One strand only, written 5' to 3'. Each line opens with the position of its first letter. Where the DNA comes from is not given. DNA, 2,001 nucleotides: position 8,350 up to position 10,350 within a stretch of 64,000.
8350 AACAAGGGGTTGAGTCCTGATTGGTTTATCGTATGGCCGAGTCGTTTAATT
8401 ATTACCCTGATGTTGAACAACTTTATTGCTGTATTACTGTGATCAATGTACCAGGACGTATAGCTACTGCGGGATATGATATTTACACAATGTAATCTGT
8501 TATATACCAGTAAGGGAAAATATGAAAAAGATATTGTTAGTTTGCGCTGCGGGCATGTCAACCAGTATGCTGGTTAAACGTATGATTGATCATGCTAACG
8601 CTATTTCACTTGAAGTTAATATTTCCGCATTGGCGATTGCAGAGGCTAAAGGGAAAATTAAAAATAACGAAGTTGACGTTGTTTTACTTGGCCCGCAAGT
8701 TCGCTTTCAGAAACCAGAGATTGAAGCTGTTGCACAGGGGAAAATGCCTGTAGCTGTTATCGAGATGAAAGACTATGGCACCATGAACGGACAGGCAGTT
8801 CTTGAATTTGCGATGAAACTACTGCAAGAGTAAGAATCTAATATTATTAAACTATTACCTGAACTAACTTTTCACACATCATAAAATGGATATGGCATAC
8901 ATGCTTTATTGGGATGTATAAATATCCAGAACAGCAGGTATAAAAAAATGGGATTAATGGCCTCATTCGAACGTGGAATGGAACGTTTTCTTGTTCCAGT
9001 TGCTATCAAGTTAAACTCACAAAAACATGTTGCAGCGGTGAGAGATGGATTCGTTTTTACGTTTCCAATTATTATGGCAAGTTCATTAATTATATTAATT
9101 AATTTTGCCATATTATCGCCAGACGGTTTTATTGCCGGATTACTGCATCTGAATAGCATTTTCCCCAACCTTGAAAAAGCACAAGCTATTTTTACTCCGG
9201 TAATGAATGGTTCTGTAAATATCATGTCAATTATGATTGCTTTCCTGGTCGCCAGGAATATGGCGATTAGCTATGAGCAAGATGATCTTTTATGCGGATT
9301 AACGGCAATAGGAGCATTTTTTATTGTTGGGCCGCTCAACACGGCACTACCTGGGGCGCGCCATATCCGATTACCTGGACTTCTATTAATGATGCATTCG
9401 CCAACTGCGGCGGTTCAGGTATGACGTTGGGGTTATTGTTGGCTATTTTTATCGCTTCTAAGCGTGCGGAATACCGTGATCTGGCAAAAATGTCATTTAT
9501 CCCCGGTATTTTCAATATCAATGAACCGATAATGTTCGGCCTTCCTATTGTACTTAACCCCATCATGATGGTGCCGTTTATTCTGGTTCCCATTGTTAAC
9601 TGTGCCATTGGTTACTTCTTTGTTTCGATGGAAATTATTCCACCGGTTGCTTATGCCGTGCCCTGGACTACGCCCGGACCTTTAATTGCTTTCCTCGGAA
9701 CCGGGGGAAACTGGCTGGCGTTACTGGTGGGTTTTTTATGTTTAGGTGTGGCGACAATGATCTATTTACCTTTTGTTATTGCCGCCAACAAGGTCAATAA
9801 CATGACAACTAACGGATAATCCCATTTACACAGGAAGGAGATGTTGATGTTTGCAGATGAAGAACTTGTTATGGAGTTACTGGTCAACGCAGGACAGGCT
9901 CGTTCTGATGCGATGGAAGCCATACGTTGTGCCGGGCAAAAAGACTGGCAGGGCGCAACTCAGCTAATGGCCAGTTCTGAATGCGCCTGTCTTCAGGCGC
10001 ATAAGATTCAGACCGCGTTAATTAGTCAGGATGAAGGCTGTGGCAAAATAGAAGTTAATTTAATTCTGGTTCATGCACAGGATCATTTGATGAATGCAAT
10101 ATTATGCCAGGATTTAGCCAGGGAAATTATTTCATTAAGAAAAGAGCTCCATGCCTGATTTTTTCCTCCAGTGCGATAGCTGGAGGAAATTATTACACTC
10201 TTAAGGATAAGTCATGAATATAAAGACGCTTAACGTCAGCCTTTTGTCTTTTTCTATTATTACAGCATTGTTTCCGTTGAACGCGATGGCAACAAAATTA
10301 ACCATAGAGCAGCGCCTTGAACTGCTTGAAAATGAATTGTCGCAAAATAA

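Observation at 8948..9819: PTS EIIC split into two frames and about 150 residues short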

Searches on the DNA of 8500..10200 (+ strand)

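Call 3: search_dna_similar(query=window:8500-10200:+, collection=ecoli_genomes, mode=near, max_rows=30, rows=spread)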
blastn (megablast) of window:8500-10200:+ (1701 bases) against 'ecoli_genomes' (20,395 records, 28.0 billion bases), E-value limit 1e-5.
Records with a match: 2515; places in all: 2522; records where one place covers at least 80% of the query: 2496.
Genomes with a match: 2513 of 5426; with a place that covers at least 80% of the query: 2494. Places per genome that has any: lowest 1, median 1, highest 3. On chromosomes: 2517 places; on plasmids: 5.
Best place of each record, by identity: >=99% 4; 95-99% 2511.
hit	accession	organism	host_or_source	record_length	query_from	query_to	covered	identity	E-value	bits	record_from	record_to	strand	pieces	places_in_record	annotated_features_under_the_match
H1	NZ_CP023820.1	Escherichia coli strain 7/2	Homo sapiens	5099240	1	1701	100%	98.9%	0e+0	3039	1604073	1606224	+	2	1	PTS sugar transporter subunit IIC | PTS sugar transporter subunit IIB | PTS lactose/cellobiose transporter subunit IIA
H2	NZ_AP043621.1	Escherichia coli strain AST215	Homo sapiens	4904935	1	1701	100%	98.9%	0e+0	3039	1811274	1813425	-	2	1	PTS sugar transporter subunit IIC | PTS lactose/cellobiose transporter subunit IIA | PTS sugar transporter subunit IIB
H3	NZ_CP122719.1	Escherichia coli strain ETEC1748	Sus scrofa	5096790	1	1701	100%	98.4%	0e+0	2994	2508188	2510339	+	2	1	PTS sugar transporter subunit IIC | PTS sugar transporter subunit IIB | PTS lactose/cellobiose transporter subunit IIA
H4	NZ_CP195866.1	Escherichia coli strain FXCREC043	Homo sapiens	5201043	1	1701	100%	98.4%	0e+0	2993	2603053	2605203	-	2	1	PTS sugar transporter subunit IIC | PTS lactose/cellobiose transporter subunit IIA | PTS sugar transporter subunit IIB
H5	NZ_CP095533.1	Escherichia coli strain GN02461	Homo sapiens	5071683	1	1701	100%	98.4%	0e+0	2987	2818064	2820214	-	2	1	PTS sugar transporter subunit IIC | PTS lactose/cellobiose transporter subunit IIA | PTS sugar transporter subunit IIB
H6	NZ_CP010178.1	Escherichia coli strain H15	not applicable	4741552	1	1701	100%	98.2%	0e+0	2972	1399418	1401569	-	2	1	PTS sugar transporter subunit IIC | PTS lactose/cellobiose transporter subunit IIA | PTS sugar transporter subunit IIB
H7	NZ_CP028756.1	Escherichia coli strain A19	Vampire bat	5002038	1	1701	100%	98.2%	0e+0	2972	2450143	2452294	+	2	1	PTS sugar transporter subunit IIC | PTS sugar transporter subunit IIB | PTS lactose/cellobiose transporter subunit IIA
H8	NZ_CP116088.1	Escherichia coli strain DETEC-S565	ICU staff rectal swab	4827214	1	1701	100%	98.2%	0e+0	2972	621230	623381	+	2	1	PTS sugar transporter subunit IIC | PTS sugar transporter subunit IIB | PTS lactose/cellobiose transporter subunit IIA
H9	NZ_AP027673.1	Escherichia coli strain PSS-07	Homo sapiens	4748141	1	1701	100%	98.2%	0e+0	2972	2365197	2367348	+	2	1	PTS sugar transporter subunit IIC | PTS sugar transporter subunit IIB | PTS lactose/cellobiose transporter subunit IIA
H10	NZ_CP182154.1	Escherichia coli strain CUWW11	wastewater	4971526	1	1701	100%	98.2%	0e+0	2972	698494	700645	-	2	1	PTS sugar transporter subunit IIC | PTS lactose/cellobiose transporter subunit IIA | PTS sugar transporter subunit IIB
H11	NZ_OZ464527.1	Escherichia coli strain ECL27977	Ovis aries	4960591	1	1701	100%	98.2%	0e+0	2972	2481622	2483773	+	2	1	PTS sugar transporter subunit IIC | PTS sugar transporter subunit IIB | PTS lactose/cellobiose transporter subunit IIA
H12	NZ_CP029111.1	Escherichia coli strain AR436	missing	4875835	1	1701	100%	98.1%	0e+0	2967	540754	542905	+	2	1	PTS sugar transporter subunit IIC | PTS sugar transporter subunit IIB | PTS lactose/cellobiose transporter subunit IIA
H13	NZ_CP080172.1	Escherichia coli strain PK8566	chicken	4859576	1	1701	100%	98.1%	0e+0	2967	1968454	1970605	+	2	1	PTS sugar transporter subunit IIC | PTS sugar transporter subunit IIB | PTS lactose/cellobiose transporter subunit IIA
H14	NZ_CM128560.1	Escherichia coli strain 4600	pig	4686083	1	1701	100%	98.1%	0e+0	2967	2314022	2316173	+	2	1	PTS sugar transporter subunit IIC | PTS sugar transporter subunit IIB | PTS lactose/cellobiose transporter subunit IIA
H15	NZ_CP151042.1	Escherichia coli strain 19KM2415N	Dog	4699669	1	1701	100%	98.1%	0e+0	2967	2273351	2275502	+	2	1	PTS sugar transporter subunit IIC | PTS sugar transporter subunit IIB | PTS lactose/cellobiose transporter subunit IIA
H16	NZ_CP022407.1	Escherichia coli O121:H19 strain 16-9255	Flour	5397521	1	1701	100%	98.1%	0e+0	2967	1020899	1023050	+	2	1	PTS sugar transporter subunit IIC | PTS sugar transporter subunit IIB | PTS lactose/cellobiose transporter subunit IIA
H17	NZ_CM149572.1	Escherichia coli strain MEI3A-1023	Soil surface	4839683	1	1701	100%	98.1%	0e+0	2967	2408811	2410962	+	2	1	PTS sugar transporter subunit IIC | PTS sugar transporter subunit IIB | PTS lactose/cellobiose transporter subunit IIA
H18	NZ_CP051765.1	Escherichia coli strain SCU-113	Homo sapiens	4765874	1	1701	100%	98.1%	0e+0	2962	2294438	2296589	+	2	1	PTS sugar transporter subunit IIC | PTS sugar transporter subunit IIB | PTS lactose/cellobiose transporter subunit IIA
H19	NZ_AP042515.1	Escherichia coli strain OkiPb01683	bovine feces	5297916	1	1701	100%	98.1%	0e+0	2962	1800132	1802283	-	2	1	PTS sugar transporter subunit IIC | PTS lactose/cellobiose transporter subunit IIA | PTS sugar transporter subunit IIB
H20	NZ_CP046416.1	Escherichia coli strain LZYWN_4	swine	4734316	1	1701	100%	98.0%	0e+0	2954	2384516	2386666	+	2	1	PTS sugar transporter subunit IIC | PTS sugar transporter subunit IIB | PTS lactose/cellobiose transporter subunit IIA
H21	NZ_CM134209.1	Escherichia coli strain 204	Homo sapiens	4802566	1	1701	100%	98.0%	0e+0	2956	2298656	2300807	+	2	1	PTS sugar transporter subunit IIC | PTS sugar transporter subunit IIB | PTS lactose/cellobiose transporter subunit IIA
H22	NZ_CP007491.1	Escherichia coli strain ACN002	-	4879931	1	1701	100%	97.9%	0e+0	2950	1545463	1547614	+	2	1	PTS sugar transporter subunit IIC | PTS sugar transporter subunit IIB | PTS lactose/cellobiose transporter subunit IIA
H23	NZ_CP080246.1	Escherichia coli strain SYNB1934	Homo sapiens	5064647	1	1701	100%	97.9%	0e+0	2943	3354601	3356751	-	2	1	PTS sugar transporter subunit IIC | PTS lactose/cellobiose transporter subunit IIA | PTS sugar transporter subunit IIB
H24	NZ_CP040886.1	Escherichia coli strain K71-77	Homo sapiens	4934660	1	1701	100%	97.9%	0e+0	2944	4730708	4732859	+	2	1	PTS sugar transporter subunit IIC | PTS sugar transporter subunit IIB | PTS lactose/cellobiose transporter subunit IIA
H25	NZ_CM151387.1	Escherichia coli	Homo sapiens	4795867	1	1701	100%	97.9%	0e+0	2944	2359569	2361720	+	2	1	PTS sugar transporter subunit IIC | PTS sugar transporter subunit IIB | PTS lactose/cellobiose transporter subunit IIA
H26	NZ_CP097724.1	Escherichia coli strain MS1494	Chicken airsac (Gallus gallus)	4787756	1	1701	100%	97.8%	0e+0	2938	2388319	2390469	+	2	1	PTS sugar transporter subunit IIC | PTS sugar transporter subunit IIB | PTS lactose/cellobiose transporter subunit IIA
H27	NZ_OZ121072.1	Escherichia coli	Homo sapiens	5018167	1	1701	100%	97.8%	0e+0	2937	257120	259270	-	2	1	PTS sugar transporter subunit IIC | PTS lactose/cellobiose transporter subunit IIA | PTS sugar transporter subunit IIB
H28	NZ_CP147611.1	Escherichia coli strain GN06758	Homo sapiens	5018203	1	1701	100%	97.8%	0e+0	2931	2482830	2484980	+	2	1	PTS sugar transporter subunit IIC | PTS sugar transporter subunit IIB | PTS lactose/cellobiose transporter subunit IIA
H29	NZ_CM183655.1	Escherichia coli strain GmF052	Homo sapiens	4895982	1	1701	100%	97.7%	0e+0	2926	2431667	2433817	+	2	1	PTS sugar transporter subunit IIC | PTS sugar transporter subunit IIB | PTS lactose/cellobiose transporter subunit IIA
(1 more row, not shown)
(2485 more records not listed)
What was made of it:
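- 7568..13403 (.): Accessory island between eamA and marB. GC is 42.6% against 46.7% for the window. It would be about 6.29 kb if undamaged. The IIB-IIC-IIA segment is found in 2513 of 5426 complete E. coli genomes (call 3).
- On Unitary pseudogene formed by deletion: 29 of 30 sampled E. coli records span 2151-2152 bp where the window has 1701 bp (call 3).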

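Call 4: get_annotated_region(hit=H1, flank=4000)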
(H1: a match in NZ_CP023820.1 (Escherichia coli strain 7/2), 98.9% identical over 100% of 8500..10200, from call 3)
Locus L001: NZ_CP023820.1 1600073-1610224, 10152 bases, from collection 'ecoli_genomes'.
description: Escherichia coli strain 7/2 chromosome, complete genome
organism: Escherichia coli strain 7/2 (NCBI taxid 562)
replicon: chromosome; assembly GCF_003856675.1
host: Homo sapiens; source: feces; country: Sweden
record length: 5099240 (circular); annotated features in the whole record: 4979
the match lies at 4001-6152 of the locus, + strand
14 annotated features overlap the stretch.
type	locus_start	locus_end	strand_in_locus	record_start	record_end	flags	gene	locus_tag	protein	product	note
CDS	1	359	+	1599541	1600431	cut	dgcZ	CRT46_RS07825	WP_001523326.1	diguanylate cyclase DgcZ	-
CDS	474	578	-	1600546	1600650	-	mgtT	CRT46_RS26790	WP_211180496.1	protein MgtT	-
CDS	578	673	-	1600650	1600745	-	mgtS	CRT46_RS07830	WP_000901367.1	protein MgtS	-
CDS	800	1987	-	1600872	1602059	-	ydeE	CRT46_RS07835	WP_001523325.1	efflux MFS transporter YdeE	-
CDS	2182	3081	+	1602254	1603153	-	eamA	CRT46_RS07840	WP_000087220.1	O-acetylserine/cysteine exporter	-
CDS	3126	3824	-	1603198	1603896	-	-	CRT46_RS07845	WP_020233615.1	GntR family transcriptional regulator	-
CDS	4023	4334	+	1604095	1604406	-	-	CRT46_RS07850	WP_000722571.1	PTS sugar transporter subunit IIB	-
CDS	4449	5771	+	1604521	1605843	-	-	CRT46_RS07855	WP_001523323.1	PTS sugar transporter subunit IIC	-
CDS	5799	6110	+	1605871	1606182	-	-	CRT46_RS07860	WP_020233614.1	PTS lactose/cellobiose transporter subunit IIA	-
CDS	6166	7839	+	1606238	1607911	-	-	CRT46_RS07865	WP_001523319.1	carbohydrate porin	-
CDS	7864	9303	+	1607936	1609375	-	-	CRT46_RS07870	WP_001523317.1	6-phospho-beta-glucosidase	-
CDS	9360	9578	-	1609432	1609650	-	marB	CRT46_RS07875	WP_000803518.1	multiple antibiotic resistance protein MarB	-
CDS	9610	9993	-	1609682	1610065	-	marA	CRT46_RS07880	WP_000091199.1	MDR efflux pump AcrAB transcriptional activator MarA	-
CDS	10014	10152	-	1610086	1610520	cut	marR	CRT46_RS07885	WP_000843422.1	multiple antibiotic resistance transcriptional regulator MarR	-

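Call 5: search_dna_similar(query=window:8500-10200:+, collection=ecoli_genomes, mode=near, max_rows=12, rows=best)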
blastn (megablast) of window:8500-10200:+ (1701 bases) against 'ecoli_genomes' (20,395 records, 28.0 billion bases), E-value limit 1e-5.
Records with a match: 2515; places in all: 2522; records where one place covers at least 80% of the query: 2496.
Genomes with a match: 2513 of 5426; with a place that covers at least 80% of the query: 2494. Places per genome that has any: lowest 1, median 1, highest 3. On chromosomes: 2517 places; on plasmids: 5.
Best place of each record, by identity: >=99% 4; 95-99% 2511.
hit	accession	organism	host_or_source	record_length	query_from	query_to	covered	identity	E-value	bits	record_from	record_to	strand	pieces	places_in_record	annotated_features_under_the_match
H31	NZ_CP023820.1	Escherichia coli strain 7/2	Homo sapiens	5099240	1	1701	100%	98.9%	0e+0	3039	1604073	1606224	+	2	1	PTS sugar transporter subunit IIC | PTS sugar transporter subunit IIB | PTS lactose/cellobiose transporter subunit IIA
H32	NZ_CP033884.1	Escherichia coli strain 50579417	Homo sapiens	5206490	1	1701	100%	98.9%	0e+0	3039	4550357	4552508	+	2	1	PTS sugar transporter subunit IIC | PTS sugar transporter subunit IIB | PTS lactose/cellobiose transporter subunit IIA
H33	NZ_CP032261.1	Escherichia coli strain AR_0067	missing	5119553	1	1701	100%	98.9%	0e+0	3039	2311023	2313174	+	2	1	PTS sugar transporter subunit IIC | PTS sugar transporter subunit IIB | PTS lactose/cellobiose transporter subunit IIA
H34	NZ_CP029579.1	Escherichia coli strain DA33137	Homo sapiens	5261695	1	1701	100%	98.9%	0e+0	3039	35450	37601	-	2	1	PTS sugar transporter subunit IIC | PTS lactose/cellobiose transporter subunit IIA | PTS sugar transporter subunit IIB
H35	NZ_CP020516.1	Escherichia coli strain 222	Homo sapiens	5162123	1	1701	100%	98.9%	0e+0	3039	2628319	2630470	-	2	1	PTS sugar transporter subunit IIC | PTS lactose/cellobiose transporter subunit IIA | PTS sugar transporter subunit IIB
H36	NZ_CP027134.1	Escherichia coli strain AR_0372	missing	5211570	1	1701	100%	98.9%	0e+0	3039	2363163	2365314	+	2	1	PTS sugar transporter subunit IIC | PTS sugar transporter subunit IIB | PTS lactose/cellobiose transporter subunit IIA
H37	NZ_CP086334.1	Escherichia coli strain EBJ003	Homo sapiens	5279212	1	1701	100%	98.9%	0e+0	3039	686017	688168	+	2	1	PTS sugar transporter subunit IIC | PTS sugar transporter subunit IIB | PTS lactose/cellobiose transporter subunit IIA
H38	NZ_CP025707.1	Escherichia coli strain YDC107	Homo sapiens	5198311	1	1701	100%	98.9%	0e+0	3039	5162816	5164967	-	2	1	PTS sugar transporter subunit IIC | PTS lactose/cellobiose transporter subunit IIA | PTS sugar transporter subunit IIB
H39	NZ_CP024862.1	Escherichia coli strain AR_0015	missing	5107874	1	1701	100%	98.9%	0e+0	3039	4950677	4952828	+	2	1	PTS sugar transporter subunit IIC | PTS sugar transporter subunit IIB | PTS lactose/cellobiose transporter subunit IIA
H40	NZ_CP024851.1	Escherichia coli strain AR_0006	missing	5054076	1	1701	100%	98.9%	0e+0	3039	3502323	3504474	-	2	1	PTS sugar transporter subunit IIC | PTS lactose/cellobiose transporter subunit IIA | PTS sugar transporter subunit IIB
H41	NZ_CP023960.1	Escherichia coli strain FDAARGOS_448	Homo sapiens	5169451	1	1701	100%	98.9%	0e+0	3039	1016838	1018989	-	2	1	PTS sugar transporter subunit IIC | PTS lactose/cellobiose transporter subunit IIA | PTS sugar transporter subunit IIB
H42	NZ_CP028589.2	Escherichia coli strain WCHEC4533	Homo sapiens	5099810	1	1701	100%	98.9%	0e+0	3039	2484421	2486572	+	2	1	PTS sugar transporter subunit IIC | PTS sugar transporter subunit IIB | PTS lactose/cellobiose transporter subunit IIA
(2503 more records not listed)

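Call 8: search_dna_similar(query=window:9229-9428:+, collection=ecoli_genomes, mode=near, max_rows=15, rows=best)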
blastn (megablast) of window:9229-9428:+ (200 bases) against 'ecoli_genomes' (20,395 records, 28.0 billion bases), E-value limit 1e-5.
Records with a match: 2510; places in all: 2520; records where one place covers at least 80% of the query: 2499.
Genomes with a match: 2508 of 5426; with a place that covers at least 80% of the query: 2497. Places per genome that has any: lowest 1, median 1, highest 3. On chromosomes: 2515 places; on plasmids: 5.
Best place of each record, by identity: >=99% 2420; 95-99% 90.
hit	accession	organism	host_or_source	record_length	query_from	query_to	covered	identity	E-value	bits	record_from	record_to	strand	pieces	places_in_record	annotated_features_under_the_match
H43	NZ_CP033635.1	Escherichia coli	chicken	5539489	1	200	100%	100.0%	2e-44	370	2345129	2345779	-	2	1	PTS sugar transporter subunit IIC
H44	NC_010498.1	Escherichia coli SMS-3-5 strain SMS-3-5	-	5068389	1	200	100%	100.0%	2e-44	370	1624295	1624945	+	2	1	PTS sugar transporter subunit IIC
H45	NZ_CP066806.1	Escherichia coli strain TCM3e1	Homo sapiens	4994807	1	200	100%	100.0%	2e-44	370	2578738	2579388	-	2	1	PTS sugar transporter subunit IIC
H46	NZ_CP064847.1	Escherichia coli strain 20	wastewater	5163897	1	200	100%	100.0%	2e-44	370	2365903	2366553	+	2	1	PTS sugar transporter subunit IIC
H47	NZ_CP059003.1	Escherichia coli strain 2D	Homo sapiens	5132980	1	200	100%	100.0%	2e-44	370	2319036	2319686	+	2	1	PTS sugar transporter subunit IIC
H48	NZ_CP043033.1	Escherichia coli strain XDL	Homo sapiens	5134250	1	200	100%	100.0%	2e-44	370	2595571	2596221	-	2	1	PTS sugar transporter subunit IIC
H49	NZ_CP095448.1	Escherichia coli strain LS45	chicken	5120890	1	200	100%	100.0%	2e-44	370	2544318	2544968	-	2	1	PTS sugar transporter subunit IIC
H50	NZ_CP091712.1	Escherichia coli strain KFu014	river water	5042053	1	200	100%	100.0%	2e-44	370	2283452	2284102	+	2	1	PTS sugar transporter subunit IIC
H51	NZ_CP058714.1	Escherichia coli strain M172-1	Manis javanica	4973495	1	200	100%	100.0%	2e-44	370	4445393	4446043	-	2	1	PTS sugar transporter subunit IIC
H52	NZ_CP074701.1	Escherichia coli strain 702/18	Homo sapiens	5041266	1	200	100%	100.0%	2e-44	370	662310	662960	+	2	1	PTS sugar transporter subunit IIC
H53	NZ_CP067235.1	Escherichia coli strain SBF22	surface water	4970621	1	200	100%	100.0%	2e-44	370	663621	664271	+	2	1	PTS sugar transporter subunit IIC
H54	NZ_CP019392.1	Escherichia coli strain XH992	Homo sapiens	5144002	1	200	100%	100.0%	2e-44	370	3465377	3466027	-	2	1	PTS sugar transporter subunit IIC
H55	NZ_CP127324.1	Escherichia coli strain 980-2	hospital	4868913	1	200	100%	100.0%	2e-44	370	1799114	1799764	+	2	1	PTS sugar transporter subunit IIC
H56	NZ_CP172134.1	Escherichia coli strain GF131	chicken meat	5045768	1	200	100%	100.0%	2e-44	370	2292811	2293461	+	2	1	PTS sugar transporter subunit IIC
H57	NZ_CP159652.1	Escherichia coli strain Z226-1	hospital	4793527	1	200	100%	100.0%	2e-44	370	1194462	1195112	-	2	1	PTS sugar transporter subunit IIC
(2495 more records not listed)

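Call 9: search_dna_similar(query=window:9307-9350:+, collection=ecoli_genomes, mode=near, max_rows=30, max_evalue=0.01)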
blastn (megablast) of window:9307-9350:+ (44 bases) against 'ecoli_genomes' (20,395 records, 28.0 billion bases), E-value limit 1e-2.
No match.

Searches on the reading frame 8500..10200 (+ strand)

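Call 20: search_solved_structures(query=L001:4449-5768:+, show_alignments=1)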
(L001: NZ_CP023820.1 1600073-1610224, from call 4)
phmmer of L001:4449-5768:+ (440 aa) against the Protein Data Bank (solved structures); distinct sequences matched with E-value up to 0.001: 1.
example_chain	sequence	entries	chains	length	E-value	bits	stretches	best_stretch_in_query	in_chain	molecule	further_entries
3qnq_A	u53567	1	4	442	3.6e-58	200.7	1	9-428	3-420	PTS system, cellobiose-specific IIC component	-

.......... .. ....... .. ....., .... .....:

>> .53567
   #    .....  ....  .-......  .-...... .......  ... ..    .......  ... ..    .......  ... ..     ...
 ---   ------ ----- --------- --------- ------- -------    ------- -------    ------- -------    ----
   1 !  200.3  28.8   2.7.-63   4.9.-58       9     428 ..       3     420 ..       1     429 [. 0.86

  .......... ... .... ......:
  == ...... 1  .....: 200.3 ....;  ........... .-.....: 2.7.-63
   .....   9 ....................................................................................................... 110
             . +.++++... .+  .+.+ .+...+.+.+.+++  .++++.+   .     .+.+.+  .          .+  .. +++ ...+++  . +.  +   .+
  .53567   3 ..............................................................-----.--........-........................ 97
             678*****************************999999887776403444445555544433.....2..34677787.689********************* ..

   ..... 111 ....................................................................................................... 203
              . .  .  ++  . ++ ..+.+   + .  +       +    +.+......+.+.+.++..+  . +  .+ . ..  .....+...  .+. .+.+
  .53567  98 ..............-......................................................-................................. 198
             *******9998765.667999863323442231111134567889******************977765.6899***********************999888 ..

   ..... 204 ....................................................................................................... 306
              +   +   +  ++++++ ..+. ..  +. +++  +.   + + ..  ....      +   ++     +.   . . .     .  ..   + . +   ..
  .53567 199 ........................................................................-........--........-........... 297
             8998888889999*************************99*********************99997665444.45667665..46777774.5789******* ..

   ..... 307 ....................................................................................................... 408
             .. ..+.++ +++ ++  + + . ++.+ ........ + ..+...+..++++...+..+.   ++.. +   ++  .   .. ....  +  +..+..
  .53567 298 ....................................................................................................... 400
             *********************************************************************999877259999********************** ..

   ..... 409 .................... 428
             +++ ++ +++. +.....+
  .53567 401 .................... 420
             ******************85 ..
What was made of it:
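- Closest known: ChbC of Bacillus cereus. Same: The intact orthologue aligns over residues 9-428 at E 3.6e-58 and shares the GIHG and NINE motifs (call 20).
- The C-terminal piece keeps the NINE motif, whose Glu aligns with ChbC E334 (call 20).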

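Call 21: search_protein_families(proteins=[L001:4449-5768:+], library=ncbifam)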
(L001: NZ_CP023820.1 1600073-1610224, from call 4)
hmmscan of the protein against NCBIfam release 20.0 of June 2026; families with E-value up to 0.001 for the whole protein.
L001:4449-5768:+ (440 aa): 5 families
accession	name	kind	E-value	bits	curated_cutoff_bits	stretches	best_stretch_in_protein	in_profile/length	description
TIGR00359.1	cello_pts_IIC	equivalog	7e-101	338.3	434.45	1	15-436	1-420/424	PTS cellobiose transporter subunit IIC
TIGR00410.1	lacE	subfamily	7e-101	338.3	236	1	15-436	1-420/424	PTS system, lactose/cellobiose family IIC component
NF007634.0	PRK10297.1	equivalog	8.6e-84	281.8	760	1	5-436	2-436/452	PTS N,N'-diacetylchitobiose transporter subunit IIC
TIGR00394.1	lac_pts_IIC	equivalog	1.1e-53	182.9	614.4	1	16-427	2-399/412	lactose-specific PTS transporter subunit EIIC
NF007157.0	PRK09592.1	equivalog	3.4e-53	181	503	1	142-428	162-434/451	PTS cellobiose transporter subunit IIC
